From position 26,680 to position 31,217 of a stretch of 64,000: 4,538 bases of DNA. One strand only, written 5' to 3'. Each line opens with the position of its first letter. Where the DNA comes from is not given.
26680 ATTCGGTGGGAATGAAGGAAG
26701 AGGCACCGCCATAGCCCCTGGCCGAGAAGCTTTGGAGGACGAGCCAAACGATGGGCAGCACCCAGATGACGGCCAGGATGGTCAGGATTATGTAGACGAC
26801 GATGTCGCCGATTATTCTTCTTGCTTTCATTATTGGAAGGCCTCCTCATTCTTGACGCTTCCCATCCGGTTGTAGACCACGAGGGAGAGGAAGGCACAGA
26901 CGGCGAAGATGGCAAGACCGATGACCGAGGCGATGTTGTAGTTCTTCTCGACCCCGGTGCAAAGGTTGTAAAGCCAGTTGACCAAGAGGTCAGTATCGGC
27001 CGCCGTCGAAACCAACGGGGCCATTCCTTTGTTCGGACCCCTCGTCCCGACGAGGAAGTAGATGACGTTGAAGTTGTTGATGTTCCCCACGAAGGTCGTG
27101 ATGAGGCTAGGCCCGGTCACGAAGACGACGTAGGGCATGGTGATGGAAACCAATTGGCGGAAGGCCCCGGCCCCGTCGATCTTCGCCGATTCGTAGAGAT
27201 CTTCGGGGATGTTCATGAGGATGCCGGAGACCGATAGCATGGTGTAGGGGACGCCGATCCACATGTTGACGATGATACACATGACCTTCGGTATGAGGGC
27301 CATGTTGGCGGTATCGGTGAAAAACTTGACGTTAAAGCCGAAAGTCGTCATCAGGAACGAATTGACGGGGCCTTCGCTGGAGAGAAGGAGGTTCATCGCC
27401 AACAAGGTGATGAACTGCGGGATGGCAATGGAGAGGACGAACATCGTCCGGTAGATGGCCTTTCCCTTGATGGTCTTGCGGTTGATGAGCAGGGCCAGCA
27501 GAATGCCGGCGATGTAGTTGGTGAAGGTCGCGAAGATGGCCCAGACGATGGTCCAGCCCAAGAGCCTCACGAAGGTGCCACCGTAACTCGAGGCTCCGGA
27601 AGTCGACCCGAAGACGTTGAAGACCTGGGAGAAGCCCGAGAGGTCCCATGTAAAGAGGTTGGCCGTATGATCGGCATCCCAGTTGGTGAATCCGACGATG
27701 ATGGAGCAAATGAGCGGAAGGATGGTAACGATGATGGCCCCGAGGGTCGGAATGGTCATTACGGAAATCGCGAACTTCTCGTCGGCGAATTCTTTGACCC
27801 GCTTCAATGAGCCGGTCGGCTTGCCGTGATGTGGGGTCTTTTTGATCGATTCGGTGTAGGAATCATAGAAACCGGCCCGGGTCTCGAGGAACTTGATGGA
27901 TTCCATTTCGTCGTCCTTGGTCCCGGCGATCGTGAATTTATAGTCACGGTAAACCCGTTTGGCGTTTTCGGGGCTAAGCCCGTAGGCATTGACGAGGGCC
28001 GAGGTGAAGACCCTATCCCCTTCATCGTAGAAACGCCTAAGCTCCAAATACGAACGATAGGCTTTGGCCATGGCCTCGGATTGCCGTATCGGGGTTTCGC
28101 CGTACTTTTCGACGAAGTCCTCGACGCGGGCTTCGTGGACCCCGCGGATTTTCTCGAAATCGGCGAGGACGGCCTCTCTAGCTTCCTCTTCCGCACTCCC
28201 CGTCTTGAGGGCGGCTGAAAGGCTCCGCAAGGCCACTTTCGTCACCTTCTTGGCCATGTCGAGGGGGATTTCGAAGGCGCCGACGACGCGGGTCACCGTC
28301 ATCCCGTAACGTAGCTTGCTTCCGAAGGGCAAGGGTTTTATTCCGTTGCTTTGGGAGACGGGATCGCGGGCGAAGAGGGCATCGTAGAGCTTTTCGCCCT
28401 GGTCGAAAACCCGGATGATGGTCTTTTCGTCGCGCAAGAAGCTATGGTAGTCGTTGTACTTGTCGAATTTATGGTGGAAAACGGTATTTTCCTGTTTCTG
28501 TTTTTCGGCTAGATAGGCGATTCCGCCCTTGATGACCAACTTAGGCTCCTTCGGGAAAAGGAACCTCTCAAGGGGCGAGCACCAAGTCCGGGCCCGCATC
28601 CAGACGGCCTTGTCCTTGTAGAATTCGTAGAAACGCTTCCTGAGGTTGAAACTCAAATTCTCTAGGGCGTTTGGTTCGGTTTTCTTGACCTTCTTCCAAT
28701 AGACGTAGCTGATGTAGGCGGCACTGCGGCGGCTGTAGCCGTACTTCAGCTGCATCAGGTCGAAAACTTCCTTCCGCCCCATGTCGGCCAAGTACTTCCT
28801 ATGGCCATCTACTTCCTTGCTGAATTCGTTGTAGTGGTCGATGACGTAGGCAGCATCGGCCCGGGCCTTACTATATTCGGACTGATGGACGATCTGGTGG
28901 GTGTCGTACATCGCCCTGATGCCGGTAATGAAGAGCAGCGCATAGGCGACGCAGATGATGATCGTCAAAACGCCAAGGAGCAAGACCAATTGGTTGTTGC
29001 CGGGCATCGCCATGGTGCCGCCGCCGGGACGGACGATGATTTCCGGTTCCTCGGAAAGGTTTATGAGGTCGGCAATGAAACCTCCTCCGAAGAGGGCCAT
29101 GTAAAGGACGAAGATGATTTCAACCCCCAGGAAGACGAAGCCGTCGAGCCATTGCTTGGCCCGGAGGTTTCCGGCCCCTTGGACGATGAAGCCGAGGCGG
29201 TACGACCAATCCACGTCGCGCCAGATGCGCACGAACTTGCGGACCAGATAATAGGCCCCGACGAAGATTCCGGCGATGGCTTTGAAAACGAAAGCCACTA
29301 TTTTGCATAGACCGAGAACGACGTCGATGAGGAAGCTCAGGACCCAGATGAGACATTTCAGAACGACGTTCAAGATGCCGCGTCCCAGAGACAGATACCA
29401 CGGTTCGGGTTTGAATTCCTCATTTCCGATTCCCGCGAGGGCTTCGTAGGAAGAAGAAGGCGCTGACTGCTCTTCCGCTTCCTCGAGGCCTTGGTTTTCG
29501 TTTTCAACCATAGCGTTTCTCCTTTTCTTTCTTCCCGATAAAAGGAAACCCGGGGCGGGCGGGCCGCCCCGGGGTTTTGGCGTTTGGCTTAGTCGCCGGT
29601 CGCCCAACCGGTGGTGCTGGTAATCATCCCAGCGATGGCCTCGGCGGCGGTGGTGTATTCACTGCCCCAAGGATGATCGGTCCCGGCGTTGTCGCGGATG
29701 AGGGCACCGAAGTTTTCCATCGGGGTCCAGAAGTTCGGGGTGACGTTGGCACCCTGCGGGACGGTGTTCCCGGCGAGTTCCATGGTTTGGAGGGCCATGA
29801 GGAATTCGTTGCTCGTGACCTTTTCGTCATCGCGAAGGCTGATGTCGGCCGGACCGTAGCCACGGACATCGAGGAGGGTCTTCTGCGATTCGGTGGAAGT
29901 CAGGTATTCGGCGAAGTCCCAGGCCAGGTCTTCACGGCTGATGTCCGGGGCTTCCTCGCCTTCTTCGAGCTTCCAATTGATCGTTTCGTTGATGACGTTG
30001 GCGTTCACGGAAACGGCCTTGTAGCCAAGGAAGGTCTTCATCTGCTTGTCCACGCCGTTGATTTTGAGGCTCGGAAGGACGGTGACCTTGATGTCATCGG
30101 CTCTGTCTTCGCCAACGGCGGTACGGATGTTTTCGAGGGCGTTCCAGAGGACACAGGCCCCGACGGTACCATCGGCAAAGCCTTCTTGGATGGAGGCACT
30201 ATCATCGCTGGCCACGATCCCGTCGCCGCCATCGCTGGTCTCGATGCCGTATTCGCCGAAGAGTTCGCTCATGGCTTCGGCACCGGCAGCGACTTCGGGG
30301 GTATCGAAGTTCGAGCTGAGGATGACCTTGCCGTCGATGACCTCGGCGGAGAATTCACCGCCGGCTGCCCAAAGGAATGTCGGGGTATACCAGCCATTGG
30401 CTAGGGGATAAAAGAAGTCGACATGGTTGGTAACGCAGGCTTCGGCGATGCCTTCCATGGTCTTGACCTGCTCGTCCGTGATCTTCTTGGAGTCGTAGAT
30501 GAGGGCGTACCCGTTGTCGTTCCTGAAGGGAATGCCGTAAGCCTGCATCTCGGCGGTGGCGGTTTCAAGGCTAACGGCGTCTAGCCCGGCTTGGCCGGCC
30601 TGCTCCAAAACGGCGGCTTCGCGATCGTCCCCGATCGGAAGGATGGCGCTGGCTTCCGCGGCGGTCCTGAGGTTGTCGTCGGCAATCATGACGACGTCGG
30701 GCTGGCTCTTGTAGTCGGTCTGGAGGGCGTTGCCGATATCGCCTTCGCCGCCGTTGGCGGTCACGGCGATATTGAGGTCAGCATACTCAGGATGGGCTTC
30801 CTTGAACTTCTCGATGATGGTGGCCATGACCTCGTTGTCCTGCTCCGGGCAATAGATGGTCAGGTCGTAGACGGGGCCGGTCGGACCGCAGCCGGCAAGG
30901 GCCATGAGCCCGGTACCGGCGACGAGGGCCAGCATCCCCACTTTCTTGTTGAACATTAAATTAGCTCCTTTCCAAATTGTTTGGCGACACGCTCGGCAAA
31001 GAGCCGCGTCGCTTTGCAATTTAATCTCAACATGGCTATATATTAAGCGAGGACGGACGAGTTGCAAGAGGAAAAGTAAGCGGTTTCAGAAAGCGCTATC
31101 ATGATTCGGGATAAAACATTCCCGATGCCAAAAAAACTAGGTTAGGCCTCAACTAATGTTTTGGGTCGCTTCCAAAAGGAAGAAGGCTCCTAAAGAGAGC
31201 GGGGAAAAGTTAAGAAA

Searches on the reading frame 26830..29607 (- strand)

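Call 33: search_protein_families(library=pfam, proteins=[window:26830-29607:-], max_evalue=0.001)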
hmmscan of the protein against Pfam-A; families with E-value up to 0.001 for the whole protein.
window:26830-29607:- (925 aa): 1 family
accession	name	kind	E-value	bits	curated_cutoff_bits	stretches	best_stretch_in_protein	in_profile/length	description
PF00528.27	BPD_transp_1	-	3.8e-12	46.8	26.4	1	699-912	3-175/184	Binding-protein-dependent transport system inner membrane component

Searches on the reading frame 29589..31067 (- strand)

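Call 58: search_protein_families(library=pfam, proteins=[window:29589-31067:-], max_evalue=0.00001)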
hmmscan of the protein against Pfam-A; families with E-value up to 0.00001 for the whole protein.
window:29589-31067:- (492 aa): 2 families
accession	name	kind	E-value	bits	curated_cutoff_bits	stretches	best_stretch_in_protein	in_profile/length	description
PF13416.11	SBP_bac_8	-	1.4e-22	81.3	27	1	84-421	2-275/279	Bacterial extracellular solute-binding protein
PF01547.30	SBP_bac_1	-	1.4e-10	42.1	26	1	85-396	14-307/307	Bacterial extracellular solute-binding protein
